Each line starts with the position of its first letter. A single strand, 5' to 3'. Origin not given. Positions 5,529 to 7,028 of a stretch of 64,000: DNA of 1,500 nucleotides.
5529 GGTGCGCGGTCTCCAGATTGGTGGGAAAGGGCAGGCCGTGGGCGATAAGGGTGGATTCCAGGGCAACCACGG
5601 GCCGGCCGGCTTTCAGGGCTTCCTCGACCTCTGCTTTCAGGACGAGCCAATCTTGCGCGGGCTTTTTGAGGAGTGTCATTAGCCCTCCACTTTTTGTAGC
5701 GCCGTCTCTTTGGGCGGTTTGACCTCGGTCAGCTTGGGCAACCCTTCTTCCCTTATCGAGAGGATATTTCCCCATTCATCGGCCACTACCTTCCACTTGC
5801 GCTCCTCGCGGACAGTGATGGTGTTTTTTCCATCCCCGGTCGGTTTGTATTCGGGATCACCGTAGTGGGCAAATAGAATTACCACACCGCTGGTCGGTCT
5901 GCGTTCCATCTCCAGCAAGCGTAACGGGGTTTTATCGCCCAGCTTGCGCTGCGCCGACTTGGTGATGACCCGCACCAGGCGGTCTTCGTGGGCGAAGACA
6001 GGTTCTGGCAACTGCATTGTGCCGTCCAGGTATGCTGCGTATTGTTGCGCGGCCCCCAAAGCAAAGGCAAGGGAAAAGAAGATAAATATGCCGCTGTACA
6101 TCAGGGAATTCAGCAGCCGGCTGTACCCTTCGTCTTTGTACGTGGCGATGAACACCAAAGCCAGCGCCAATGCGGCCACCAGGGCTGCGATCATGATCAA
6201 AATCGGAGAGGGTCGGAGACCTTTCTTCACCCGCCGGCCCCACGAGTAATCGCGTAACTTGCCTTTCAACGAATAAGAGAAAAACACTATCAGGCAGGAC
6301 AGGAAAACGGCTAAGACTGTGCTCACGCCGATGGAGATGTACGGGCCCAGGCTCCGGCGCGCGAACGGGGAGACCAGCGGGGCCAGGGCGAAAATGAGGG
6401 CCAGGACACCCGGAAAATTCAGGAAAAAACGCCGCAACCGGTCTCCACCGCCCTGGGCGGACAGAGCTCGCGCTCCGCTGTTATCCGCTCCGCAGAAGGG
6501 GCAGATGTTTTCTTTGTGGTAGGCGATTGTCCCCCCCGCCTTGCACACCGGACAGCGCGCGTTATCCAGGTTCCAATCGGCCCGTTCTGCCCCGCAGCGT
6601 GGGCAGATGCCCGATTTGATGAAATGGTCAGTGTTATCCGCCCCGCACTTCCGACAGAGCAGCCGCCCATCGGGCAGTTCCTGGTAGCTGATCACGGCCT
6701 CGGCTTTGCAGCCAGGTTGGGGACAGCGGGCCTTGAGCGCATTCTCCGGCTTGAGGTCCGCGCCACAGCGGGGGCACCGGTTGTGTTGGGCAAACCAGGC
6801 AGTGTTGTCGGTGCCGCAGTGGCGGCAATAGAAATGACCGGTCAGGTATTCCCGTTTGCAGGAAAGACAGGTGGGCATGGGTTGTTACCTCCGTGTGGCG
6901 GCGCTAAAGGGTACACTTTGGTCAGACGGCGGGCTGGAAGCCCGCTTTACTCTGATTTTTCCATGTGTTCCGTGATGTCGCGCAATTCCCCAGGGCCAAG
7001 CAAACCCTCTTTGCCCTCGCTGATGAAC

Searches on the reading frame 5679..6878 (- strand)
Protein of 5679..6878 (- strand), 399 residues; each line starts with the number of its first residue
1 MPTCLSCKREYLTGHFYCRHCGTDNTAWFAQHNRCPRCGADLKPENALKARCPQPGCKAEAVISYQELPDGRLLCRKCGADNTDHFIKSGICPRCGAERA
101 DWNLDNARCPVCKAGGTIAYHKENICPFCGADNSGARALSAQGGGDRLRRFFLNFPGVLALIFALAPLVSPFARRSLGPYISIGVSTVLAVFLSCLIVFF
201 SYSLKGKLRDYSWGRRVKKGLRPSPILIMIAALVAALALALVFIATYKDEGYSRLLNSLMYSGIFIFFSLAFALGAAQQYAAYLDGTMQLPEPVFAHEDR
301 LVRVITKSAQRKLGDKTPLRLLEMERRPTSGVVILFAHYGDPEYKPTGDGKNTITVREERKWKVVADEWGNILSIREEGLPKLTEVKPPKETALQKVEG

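Call 3: search_protein_families(library=pfam, proteins=[window:5679-6878:-], max_evalue=1)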
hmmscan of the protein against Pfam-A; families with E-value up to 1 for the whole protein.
window:5679-6878:- (399 aa): 15 families
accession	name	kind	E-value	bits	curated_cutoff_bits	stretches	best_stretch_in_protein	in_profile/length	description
PF12773.13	DZR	-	9.7e-09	35.7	27.3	2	4-47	1-39/45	Double zinc ribbon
PF18912.6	DZR_2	-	1.7e-05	25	27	1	2-52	8-55/56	Double zinc ribbon domain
PF07191.17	Zn_ribbon_6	-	0.00012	22.5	25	2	92-131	3-37/67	Double zinc ribbon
PF13240.11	Zn_Ribbon_1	-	0.00019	21.5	25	0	67-81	8-22/23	zinc-ribbon domain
PF04123.18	DUF373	-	0.0028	17.6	28.3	1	147-273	152-269/335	Domain of unknown function (DUF373)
PF24463.1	DUF7577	-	0.014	15.4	28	1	17-42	4-26/27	Domain of unknown function (DUF7577)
PF01155.25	HypA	-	0.016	15.7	28.9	1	69-100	67-97/112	Hydrogenase/urease nickel incorporation, metallochaperone, hypA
PF13567.11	DUF4131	-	0.017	15.2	31.6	1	223-343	4-116/165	Domain of unknown function (DUF4131)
PF06653.16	Claudin_3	-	0.11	13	28.7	1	176-278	49-151/163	Tight junction protein, Claudin-like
PF16919.11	PknG_rubred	-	0.12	12.8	28.5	1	59-97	23-66/74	Protein kinase G rubredoxin domain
PF07295.17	DUF1451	-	0.25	11.9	26.1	0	13-41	111-140/146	Zinc-ribbon containing domain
PF04423.19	Rad50_zn_hook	-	0.35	11.2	24.3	0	31-46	17-33/52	Rad50 zinc hook motif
PF13248.11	Zn_ribbon_3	-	0.57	10.2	27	1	32-45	2-15/26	zinc-ribbon domain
PF19335.5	HMBD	-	0.64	10.5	23.6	0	109-132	4-24/28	Heavy metal binding domain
PF18073.7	Zn_ribbon_LapB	-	0.74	10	25.7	1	75-97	3-22/28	Rubredoxin metal binding domain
